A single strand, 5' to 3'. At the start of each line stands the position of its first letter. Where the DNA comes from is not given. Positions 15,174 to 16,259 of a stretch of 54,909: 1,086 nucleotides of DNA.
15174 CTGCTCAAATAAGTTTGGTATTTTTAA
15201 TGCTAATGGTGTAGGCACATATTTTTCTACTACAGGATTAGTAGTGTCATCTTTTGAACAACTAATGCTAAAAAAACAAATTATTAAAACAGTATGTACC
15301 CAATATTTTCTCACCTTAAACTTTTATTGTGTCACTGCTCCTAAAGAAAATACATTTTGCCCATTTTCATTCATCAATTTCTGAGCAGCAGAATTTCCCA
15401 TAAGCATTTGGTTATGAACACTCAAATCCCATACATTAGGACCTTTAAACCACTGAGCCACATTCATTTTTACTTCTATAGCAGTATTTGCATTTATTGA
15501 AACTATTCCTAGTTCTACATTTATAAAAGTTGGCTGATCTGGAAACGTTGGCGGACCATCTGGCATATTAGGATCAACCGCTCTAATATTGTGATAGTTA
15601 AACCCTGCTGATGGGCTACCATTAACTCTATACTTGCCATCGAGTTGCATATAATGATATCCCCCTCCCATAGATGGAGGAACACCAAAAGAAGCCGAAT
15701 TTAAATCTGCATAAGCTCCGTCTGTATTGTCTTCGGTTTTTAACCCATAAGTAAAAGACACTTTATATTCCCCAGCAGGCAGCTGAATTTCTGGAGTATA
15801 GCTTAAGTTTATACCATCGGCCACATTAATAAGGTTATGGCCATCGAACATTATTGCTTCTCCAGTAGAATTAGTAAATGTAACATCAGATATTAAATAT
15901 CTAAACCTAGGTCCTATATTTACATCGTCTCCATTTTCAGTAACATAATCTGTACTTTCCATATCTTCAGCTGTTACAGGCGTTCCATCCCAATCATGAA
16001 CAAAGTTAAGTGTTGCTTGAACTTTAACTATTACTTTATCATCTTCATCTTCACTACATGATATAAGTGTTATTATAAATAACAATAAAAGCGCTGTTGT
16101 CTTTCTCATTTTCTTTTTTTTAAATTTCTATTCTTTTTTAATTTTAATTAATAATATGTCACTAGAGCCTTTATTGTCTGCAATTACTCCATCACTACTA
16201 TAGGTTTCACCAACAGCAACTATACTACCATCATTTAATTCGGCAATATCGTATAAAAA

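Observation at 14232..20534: Five-gene envelope operon: two choice-of-anchor-B propellers, a 7-bladed propeller lipoprotein, an MbnP-like lipoprotein and an MbnH/MauG-like di-haem peroxidase, directly upstream of the suf operon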

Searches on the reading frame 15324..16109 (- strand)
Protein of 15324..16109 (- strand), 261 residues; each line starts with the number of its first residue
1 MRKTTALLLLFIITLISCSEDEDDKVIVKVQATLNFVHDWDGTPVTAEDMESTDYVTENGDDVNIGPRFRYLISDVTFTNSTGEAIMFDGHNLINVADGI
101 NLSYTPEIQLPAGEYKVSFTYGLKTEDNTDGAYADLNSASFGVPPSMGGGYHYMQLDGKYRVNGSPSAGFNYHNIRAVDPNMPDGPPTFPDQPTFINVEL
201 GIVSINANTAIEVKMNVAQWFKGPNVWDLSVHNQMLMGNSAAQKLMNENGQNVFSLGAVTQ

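Call 3: search_protein_families(library=pfam, proteins=[window:15324-16109:-], max_evalue=0.01)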
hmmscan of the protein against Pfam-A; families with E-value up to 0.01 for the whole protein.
window:15324-16109:- (261 aa): 1 family
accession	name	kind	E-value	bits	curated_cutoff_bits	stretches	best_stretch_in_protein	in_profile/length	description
PF20243.3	MbnP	-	6.4e-21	75.5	27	1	31-226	3-181/189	MbnP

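Call 4: search_protein_families(library=ncbifam, proteins=[window:15324-16109:-], max_evalue=0.01)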
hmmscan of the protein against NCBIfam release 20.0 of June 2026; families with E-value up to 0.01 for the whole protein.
window:15324-16109:- (261 aa): 0 families

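Call 5: find_homologous_proteins(query=window:15324-16109:-)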
Query window:15324-16109:- (261 aa): 604 proteins with E <= 0.001 among 1294 candidates; the best 120 are listed.
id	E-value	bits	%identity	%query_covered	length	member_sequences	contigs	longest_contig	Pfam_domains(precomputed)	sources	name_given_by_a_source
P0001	4.6e-174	595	100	100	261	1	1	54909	PF20243.4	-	-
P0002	3.7e-127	441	74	100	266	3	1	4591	PF20243.4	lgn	-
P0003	4.8e-123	428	71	100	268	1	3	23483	PF20243.4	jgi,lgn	-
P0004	6.2e-122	424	71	99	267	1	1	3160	PF20243.4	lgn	-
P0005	6.2e-122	424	69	100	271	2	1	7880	PF20243.4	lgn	-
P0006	5.0e-113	395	69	100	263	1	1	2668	PF20243.4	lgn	-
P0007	7.3e-113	394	67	100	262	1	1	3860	PF20243.4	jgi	-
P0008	3.4e-104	366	63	100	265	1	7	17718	PF20243.4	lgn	-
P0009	2.9e-102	359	61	100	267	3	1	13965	PF20243.4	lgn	-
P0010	1.5e-100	354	60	100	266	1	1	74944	PF20243.4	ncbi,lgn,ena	-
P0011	3.8e-88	313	57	99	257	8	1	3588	PF20243.4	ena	-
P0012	8.3e-87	309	57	100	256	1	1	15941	PF20243.4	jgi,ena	-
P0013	4.1e-85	303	56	100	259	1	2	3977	PF20243.4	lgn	-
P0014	8.7e-85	302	55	100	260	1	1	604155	PF20243.4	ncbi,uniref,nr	ncbi:MbnP family protein [uncultured Lacinutrix sp.]|uniref:MbnP family protein n=1 Tax=uncultured L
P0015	4.7e-83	296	56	100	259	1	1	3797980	PF20243.4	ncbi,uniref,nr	ncbi:MbnP family protein [Lacinutrix sp. Hel_I_90]|uniref:MbnP family protein n=1 Tax=Lacinutrix sp.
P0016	4.1e-82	293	55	100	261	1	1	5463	PF20243.4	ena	-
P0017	4.4e-82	293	54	99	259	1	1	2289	PF20243.4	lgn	-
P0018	5.6e-82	293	54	100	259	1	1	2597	PF20243.4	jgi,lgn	jgi:hypothetical protein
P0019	2.5e-81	291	55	97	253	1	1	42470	PF20243.4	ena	-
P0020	4.1e-81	290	54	99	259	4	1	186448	PF20243.4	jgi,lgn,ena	-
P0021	5.4e-81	290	54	99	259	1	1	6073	PF20243.4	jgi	jgi:hypothetical protein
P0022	1.1e-80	289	54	100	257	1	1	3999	PF20243.4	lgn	-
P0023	1.5e-80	288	54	98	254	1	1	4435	PF20243.4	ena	-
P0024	3.6e-80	287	56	100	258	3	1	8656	PF20243.4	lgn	-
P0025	3.6e-80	287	54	98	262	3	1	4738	PF20243.4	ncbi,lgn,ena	-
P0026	1.4e-79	285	55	99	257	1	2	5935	PF20243.4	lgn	-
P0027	9.9e-79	282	54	94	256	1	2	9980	PF20243.4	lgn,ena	-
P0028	3.4e-78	281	52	100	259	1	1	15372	PF20243.4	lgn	-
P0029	3.7e-78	280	54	100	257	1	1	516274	PF20243.4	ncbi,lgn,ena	-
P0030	6.3e-78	280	55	98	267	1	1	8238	PF20243.4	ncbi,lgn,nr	ncbi:MAG: hypothetical protein NWP87_00495 [Winogradskyella sp.]|nr:hypothetical protein [Winogradsk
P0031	1.0e-77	279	54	100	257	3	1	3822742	PF20243.4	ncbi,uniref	ncbi:MbnP family protein [Winogradskyella sp. R77965]|uniref:MbnP family protein n=1 Tax=Winogradsky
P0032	1.2e-77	279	54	98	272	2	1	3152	PF20243.4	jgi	-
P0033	2.6e-77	278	55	94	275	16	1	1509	PF20243.4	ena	-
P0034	4.8e-77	277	53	97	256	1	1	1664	PF20243.4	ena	-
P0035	6.8e-77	276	53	100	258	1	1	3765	PF20243.4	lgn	-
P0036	9.1e-77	276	52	99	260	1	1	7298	PF20243.4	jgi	jgi:hypothetical protein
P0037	9.2e-77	276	53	100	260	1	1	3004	PF20243.4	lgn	-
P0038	1.4e-76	275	52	99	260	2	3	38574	PF20243.4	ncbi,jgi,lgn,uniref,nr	ncbi:MbnP family protein [Winogradskyella sp.]|jgi:hypothetical protein|uniref:MbnP family protein n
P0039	1.7e-76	275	52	100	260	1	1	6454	PF20243.4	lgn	-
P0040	1.9e-76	275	53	100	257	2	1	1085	PF20243.4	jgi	jgi:hypothetical protein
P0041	2.3e-76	275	52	100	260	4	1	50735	PF20243.4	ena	-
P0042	3.4e-76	274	53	100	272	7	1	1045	PF20243.4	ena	-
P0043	6.5e-76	273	52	94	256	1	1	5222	PF20243.4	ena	-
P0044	7.2e-76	273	53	100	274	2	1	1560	PF20243.4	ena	-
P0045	7.3e-76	273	51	99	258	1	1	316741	PF20243.4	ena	-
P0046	9.5e-76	273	53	99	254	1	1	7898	PF20243.4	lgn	-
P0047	1.2e-75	272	51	99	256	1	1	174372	PF20243.4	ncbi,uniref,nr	ncbi:MbnP family protein [uncultured Algibacter sp.]|uniref:MbnP family protein n=1 Tax=uncultured A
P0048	1.5e-75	272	50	100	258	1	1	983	PF20243.4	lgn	-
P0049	1.8e-75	272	52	100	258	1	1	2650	PF20243.4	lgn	-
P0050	1.9e-75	272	50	100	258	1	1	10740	PF20243.4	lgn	-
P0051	2.2e-75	271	52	100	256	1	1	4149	PF20243.4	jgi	jgi:hypothetical protein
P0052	2.6e-75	271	52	100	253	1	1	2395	PF20243.4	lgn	-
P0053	3.1e-75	271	51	100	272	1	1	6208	PF20243.4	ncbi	-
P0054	3.4e-75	271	51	100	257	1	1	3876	PF20243.4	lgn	-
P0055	3.7e-75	271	51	100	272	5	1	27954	PF20243.4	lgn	-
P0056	7.0e-75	270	53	98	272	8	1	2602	PF20243.4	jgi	-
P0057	1.6e-74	269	51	100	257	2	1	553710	PF20243.4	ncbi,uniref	ncbi:MbnP family protein [Winogradskyella sp. A3E31]|uniref:MbnP family protein n=1 Tax=Winogradskye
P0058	1.6e-74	269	50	100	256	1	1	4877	PF20243.4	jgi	-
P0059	1.6e-74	268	53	100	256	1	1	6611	PF20243.4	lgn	-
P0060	1.7e-74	268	52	94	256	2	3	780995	PF20243.4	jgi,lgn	jgi:hypothetical protein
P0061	1.9e-74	268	53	94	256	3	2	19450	PF20243.4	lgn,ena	-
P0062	2.1e-74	268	52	98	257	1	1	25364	PF20243.4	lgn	-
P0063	2.4e-74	268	50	100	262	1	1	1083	PF20243.4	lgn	-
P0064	2.6e-74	268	50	100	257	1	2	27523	PF20243.4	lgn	-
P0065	2.8e-74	268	50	100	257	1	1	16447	PF20243.4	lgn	-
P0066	3.0e-74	268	53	93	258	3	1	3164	PF20243.4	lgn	-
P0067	3.8e-74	267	50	100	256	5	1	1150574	PF20243.4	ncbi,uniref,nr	ncbi:MbnP family protein [Aestuariivivens sediminicola]|uniref:MbnP family protein n=1 Tax=Aestuarii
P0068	5.6e-74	267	54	87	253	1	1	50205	PF20243.4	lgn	-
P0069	6.7e-74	266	52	100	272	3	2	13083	PF20243.4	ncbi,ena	-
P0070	1.1e-73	266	51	100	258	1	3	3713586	PF20243.4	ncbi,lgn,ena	-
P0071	1.3e-73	265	51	95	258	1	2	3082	PF20243.4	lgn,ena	-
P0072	1.4e-73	265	52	99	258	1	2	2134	PF20243.4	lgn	-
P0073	1.5e-73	265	51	100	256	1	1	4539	PF20243.4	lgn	-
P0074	1.5e-73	265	52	99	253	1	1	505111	PF20243.4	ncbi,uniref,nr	ncbi:MbnP family protein [Seonamhaeicola marinus]|uniref:Copper-binding protein MbnP-like domain-con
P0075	1.5e-73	265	53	98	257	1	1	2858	PF20243.4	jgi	jgi:hypothetical protein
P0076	1.8e-73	265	51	99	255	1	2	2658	PF20243.4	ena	-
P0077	2.3e-73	265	50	100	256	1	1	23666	PF20243.4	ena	-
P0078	2.6e-73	265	52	99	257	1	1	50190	PF20243.4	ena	-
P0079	3.2e-73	264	50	99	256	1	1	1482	PF20243.4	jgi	jgi:hypothetical protein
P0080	3.3e-73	264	50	93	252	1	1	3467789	PF20243.4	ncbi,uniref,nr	ncbi:MbnP family protein [Seonamhaeicola sp. ML3]|uniref:MbnP family protein n=1 Tax=Seonamhaeicola 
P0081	3.3e-73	264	52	100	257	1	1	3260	PF20243.4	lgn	-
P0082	3.8e-73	264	52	100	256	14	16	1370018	PF20243.4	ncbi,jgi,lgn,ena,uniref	ncbi:MbnP family protein [Winogradskyella poriferorum]|uniref:MbnP family protein n=1 Tax=Winogradsk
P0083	3.8e-73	264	51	100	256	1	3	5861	PF20243.4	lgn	-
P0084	4.6e-73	264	52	100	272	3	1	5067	PF20243.4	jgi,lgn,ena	-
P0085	5.0e-73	264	51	97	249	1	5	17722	PF20243.4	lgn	-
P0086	5.3e-73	264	50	100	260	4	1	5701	PF20243.4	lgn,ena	-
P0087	5.3e-73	264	50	99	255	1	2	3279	PF20243.4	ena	-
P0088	6.5e-73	263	52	90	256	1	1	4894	PF20243.4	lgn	-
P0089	7.9e-73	263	53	99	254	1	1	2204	PF20243.4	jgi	-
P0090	7.9e-73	263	51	93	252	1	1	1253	PF20243.4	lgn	-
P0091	8.8e-73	263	51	99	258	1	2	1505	PF20243.4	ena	-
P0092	9.6e-73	263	51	100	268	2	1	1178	PF20243.4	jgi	jgi:hypothetical protein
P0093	1.1e-72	263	51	99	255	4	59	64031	PF20243.4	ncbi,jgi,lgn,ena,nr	ncbi:MAG: hypothetical protein P8M66_00580 [Flavobacteriaceae bacterium]|jgi:hypothetical protein|nr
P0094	1.2e-72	262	50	99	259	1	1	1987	PF20243.4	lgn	-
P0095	1.3e-72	262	50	95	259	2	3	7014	PF20243.4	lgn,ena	-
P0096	1.4e-72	262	50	100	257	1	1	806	PF20243.4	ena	-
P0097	1.4e-72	262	51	99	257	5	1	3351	PF20243.4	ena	-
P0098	1.5e-72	262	51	100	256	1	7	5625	PF20243.4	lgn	-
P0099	1.7e-72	262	50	100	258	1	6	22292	PF20243.4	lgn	-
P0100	1.7e-72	262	52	100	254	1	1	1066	PF20243.4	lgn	-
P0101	2.2e-72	261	51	97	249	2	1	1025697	PF20243.4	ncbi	-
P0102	2.3e-72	261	51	100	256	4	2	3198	PF20243.4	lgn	-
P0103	2.6e-72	261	51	98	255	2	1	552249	PF20243.4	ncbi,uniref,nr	ncbi:MbnP family protein [Winogradskyella ouciana]|uniref:Copper-binding protein MbnP-like domain-co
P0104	2.9e-72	261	50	100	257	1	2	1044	PF20243.4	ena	-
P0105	3.1e-72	261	54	94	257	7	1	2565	PF20243.4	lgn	-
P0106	3.3e-72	261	50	99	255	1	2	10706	PF20243.4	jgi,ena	jgi:hypothetical protein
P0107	3.6e-72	261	50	100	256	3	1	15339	PF20243.4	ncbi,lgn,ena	-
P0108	3.8e-72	261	50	100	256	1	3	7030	PF20243.4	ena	-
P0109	4.4e-72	261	50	100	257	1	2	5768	PF20243.4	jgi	-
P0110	4.4e-72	261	52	100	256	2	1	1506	PF20243.4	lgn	-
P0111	4.6e-72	260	51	99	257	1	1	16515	PF20243.4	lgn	-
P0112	4.9e-72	260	50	99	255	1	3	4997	PF20243.4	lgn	-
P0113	5.7e-72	260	50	98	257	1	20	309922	PF20243.4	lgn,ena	-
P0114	5.9e-72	260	50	98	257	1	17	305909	PF20243.4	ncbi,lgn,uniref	ncbi:MbnP family protein [Winogradskyella sp.]|uniref:MbnP family protein n=1 Tax=Winogradskyella sp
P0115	9.5e-72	259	51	100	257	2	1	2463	PF20243.4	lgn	-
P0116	1.1e-71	259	51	94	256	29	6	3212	PF20243.4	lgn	-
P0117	1.2e-71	259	49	100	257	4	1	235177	PF20243.4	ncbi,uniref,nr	ncbi:MbnP family protein [Aestuariivivens sp. NBU2969]|uniref:MbnP family protein n=1 Tax=Aestuariiv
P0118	1.3e-71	259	50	100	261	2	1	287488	PF20243.4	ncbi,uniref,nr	ncbi:hypothetical protein J1C55_01845 [Winogradskyella sp. E313]|uniref:Copper-binding protein MbnP-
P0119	1.5e-71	259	51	100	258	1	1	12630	PF20243.4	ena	-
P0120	1.7e-71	259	51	100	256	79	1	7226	PF20243.4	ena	-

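Call 8: find_encoding_contigs(protein=P0015, flank=10000, max_places=2)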
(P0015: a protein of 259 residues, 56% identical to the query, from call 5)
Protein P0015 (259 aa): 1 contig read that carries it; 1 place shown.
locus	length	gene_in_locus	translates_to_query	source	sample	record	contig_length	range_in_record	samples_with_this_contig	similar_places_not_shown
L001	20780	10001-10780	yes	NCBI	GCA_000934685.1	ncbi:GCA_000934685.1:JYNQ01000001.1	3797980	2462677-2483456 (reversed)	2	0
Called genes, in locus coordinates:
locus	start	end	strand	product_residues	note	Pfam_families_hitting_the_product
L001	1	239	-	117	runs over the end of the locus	-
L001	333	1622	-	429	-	PF05525:Branch_AA_trans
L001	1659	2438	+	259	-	PF12146:Hydrolase_4, PF00561:Abhydrolase_1, PF00975:Thioesterase, PF12697:Abhydrolase_6, PF03096:Ndr, PF10230:LIDHydrolase (faint), PF12695:Abhydrolase_5 (faint)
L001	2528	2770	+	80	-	PF07874:DUF1660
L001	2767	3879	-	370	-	PF00586:AIRS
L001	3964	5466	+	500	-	PF08309:LVIVD (faint), PF18962:Por_Secre_tail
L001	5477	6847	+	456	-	PF02412:TSP_3 (weak)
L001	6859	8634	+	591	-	PF02412:TSP_3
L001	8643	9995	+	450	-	-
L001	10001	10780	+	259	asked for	PF20243:MbnP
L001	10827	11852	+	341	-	PF03150:CCP_MauG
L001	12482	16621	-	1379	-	-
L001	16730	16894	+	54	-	-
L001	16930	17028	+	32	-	-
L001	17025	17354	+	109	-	PF01521:Fe-S_biosyn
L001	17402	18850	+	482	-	PF19295:SufBD_N, PF01458:SUFBD_core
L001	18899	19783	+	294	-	PF00753:Lactamase_B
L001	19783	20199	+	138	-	-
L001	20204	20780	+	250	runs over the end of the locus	PF02463:SMC_N (weak), PF00005:ABC_tran, PF13304:AAA_21 (faint)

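Call 11: find_related_loci(query=A1, collection=genome_contigs, flank=10000)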
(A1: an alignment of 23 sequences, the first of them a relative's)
Query A1 (261 aa) in genome_contigs; peptide patterns used: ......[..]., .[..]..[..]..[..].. (x = any residue, [..] = any of these).
289 stretches matched a pattern; 280 encode a relative of the query (tblastn E <= 1e-3); the best 80 are kept; 80 distinct loci.
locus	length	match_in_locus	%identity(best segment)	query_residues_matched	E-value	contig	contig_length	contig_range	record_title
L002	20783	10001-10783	74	6-261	4e-131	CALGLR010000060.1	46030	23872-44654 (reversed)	MAG: uncultured Flavobacteriaceae bacterium isolate H3_Bin_METABAT__83_1_1 genome assembly, contig: c_000000027972, whol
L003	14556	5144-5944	70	5-261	4e-125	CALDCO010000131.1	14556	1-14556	MAG: uncultured Flavobacteriaceae bacterium isolate R1_Bin_Bin_212_sub genome assembly, contig: c_000002128693, whole ge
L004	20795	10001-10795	60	1-261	4e-106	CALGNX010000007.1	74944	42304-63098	MAG: uncultured Algibacter sp. isolate L3_Bin_Bin_145_1 genome assembly, contig: c_000001077133, whole genome shotgun se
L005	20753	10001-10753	57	6-259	3e-93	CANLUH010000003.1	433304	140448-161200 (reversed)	uncultured Flavobacteriaceae bacterium isolate 2-583A.fasta genome assembly, contig: NODE_3, whole genome shotgun sequen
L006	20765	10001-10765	56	6-261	1e-89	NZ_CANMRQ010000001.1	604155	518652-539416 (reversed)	Uncultured Lacinutrix sp. isolate 2-830.fasta NODE_1, whole genome shotgun sequence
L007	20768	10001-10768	54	1-261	4e-86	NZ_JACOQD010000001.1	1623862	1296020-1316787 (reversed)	Winogradskyella echinorum strain KCTC 22026 1, whole genome shotgun sequence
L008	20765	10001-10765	54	2-261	1e-84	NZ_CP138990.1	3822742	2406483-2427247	Winogradskyella sp. R77965 chromosome, complete genome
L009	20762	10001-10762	54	1-261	3e-83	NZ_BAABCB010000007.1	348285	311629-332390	Winogradskyella damuponensis strain JCM 17633 sequence07, whole genome shotgun sequence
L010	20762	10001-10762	51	1-258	2e-82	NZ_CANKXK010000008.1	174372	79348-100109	Uncultured Algibacter sp. isolate 2-1163.fasta NODE_8, whole genome shotgun sequence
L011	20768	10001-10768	52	1-261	3e-82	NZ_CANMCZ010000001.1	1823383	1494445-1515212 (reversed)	Uncultured Winogradskyella sp. isolate 3-1016.fasta NODE_1, whole genome shotgun sequence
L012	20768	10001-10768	50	1-261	6e-81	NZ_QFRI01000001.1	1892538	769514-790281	Algibacter marinivivus strain ZY111 conting1, whole genome shotgun sequence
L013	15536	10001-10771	52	3-261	4e-81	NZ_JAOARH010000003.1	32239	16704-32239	MAG: Winogradskyella sp. isolate McBI.68 contig_3084, whole genome shotgun sequence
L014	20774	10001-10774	51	1-261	7e-81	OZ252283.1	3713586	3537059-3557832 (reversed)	MAG: Winogradskyella sp. isolate 4f613594-c85c-45a0-857a-121e9f858e84 genome assembly, chromosome: 1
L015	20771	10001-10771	51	1-261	6e-81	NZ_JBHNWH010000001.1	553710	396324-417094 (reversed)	Winogradskyella sp. A3E31 scaffold_1_length=553711, whole genome shotgun sequence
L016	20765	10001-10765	50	1-259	2e-80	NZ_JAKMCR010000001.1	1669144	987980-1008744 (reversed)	Aestuariivivens marinum strain MT3-5-12 NODE_1_length_1669144_cov_63.910398, whole genome shotgun sequence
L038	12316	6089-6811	54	17-261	3e-76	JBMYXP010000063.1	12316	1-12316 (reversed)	MAG: Winogradskyella sp. isolate ME_XS_2208_bin_77 ME_XS_2208_bin_77_62, whole genome shotgun sequence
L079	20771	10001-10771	48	1-260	5e-73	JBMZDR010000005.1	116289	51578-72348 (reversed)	MAG: Flavobacteriaceae bacterium isolate ME_XS_2203_1_bin_29 ME_XS_2203_1_bin_29_4, whole genome shotgun sequence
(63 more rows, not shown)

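Call 12: search_solved_structures(query=A1, max_evalue=1, show_alignments=3)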
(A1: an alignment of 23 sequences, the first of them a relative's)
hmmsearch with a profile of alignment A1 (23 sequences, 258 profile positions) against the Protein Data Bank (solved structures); distinct sequences matched with E-value up to 1: 0.

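Call 26: search_solved_structures(query=window:15324-16109:-, max_evalue=10, show_alignments=3)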
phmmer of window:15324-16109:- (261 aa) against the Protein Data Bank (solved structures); distinct sequences matched with E-value up to 10: 1.
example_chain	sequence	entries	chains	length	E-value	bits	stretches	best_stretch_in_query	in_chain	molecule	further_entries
9nsd_A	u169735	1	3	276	0.4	13.2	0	158-178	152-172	Cysteine-rich small secreted protein CSS, putative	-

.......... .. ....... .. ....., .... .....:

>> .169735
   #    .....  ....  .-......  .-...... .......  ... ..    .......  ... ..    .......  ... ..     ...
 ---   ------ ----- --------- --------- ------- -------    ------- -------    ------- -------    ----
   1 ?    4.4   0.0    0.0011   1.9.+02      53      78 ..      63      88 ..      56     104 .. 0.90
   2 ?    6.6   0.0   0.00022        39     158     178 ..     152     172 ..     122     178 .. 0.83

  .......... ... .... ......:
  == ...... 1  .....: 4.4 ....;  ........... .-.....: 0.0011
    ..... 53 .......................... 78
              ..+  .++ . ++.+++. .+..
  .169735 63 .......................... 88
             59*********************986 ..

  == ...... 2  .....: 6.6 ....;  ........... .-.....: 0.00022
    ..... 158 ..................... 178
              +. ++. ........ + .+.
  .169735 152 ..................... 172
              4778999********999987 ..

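Call 29: predict_structure(alignment_id=A1)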
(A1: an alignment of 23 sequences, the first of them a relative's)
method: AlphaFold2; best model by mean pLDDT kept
length: 261 residues; sequences in the alignment: 23
mean_pLDDT: 81.6   pTM: 0.78
mean pLDDT of the five models: 81.6, 81.3, 81.0, 77.5, 67.6
residues with pLDDT >= 90: 113; 70-90: 74; 50-70: 71; < 50: 3
segments of 3 or more residues with pLDDT < 50: none
pLDDT, mean of each block of 10 residues (from residue 1): 62 56 71 97 95 90 90 93 90 92 93 96 65 55 56 85 89 74 61 81 97 96 87 71 84 95 93
secondary structure, 60 per line:
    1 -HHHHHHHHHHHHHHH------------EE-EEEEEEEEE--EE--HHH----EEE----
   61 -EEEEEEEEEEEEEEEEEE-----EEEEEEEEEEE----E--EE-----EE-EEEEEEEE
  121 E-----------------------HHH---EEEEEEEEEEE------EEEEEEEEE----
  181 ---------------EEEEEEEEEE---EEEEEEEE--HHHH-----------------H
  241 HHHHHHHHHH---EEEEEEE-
elements in order: H2-16 E32-40 E54-56 E62-79 E85-95 E113-121 E151-161 E168-176 E196-205 E209-216 H219-222 H240-250 E254-260
